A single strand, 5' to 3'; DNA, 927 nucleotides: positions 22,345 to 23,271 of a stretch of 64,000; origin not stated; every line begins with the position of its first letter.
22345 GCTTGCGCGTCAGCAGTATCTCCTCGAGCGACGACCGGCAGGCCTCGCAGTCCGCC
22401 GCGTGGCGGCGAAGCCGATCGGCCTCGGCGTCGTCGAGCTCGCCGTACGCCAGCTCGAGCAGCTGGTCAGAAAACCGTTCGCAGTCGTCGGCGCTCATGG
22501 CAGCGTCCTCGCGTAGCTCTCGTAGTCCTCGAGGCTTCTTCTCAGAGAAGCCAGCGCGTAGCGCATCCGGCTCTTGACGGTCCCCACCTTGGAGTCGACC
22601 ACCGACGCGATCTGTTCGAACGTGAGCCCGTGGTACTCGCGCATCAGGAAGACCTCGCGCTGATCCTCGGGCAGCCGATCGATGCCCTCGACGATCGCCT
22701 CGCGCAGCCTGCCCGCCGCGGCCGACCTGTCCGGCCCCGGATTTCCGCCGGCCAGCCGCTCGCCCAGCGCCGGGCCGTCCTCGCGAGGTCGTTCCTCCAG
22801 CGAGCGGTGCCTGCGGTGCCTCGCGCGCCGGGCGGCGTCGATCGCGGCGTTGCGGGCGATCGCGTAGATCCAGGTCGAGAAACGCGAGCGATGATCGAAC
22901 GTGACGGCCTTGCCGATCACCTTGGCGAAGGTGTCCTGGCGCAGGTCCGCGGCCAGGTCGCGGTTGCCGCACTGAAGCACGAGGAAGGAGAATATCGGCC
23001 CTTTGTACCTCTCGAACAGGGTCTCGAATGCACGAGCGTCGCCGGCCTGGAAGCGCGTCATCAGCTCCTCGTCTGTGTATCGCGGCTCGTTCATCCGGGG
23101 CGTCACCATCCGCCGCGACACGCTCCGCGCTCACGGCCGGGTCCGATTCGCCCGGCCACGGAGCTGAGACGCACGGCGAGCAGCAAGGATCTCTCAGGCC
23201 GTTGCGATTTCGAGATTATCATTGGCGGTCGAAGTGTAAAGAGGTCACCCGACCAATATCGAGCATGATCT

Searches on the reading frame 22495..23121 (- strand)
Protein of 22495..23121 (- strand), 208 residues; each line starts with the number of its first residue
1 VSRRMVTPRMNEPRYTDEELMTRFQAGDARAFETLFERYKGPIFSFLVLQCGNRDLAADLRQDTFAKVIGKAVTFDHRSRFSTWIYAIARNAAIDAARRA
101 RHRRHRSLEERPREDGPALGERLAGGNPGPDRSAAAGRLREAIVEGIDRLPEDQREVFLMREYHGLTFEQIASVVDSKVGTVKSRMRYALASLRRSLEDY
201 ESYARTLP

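Call 29: search_protein_families(library=pfam, proteins=[window:22495-23121:-], max_evalue=0.001)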
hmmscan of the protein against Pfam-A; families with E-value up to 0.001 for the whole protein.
window:22495-23121:- (208 aa): 4 families
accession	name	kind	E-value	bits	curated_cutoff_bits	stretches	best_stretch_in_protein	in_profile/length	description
PF04542.20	Sigma70_r2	-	2e-14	53.5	24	1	35-102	1-70/71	Sigma-70 region 2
PF08281.18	Sigma70_r4_2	-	2.2e-14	53.2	25.7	1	141-192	2-53/54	Sigma-70, region 4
PF04545.22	Sigma70_r4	-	2.6e-12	46.5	24.1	1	147-194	2-49/50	Sigma-70, region 4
PF07638.17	Sigma70_ECF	-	1.4e-05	25.5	21.1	1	19-198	6-184/185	ECF sigma factor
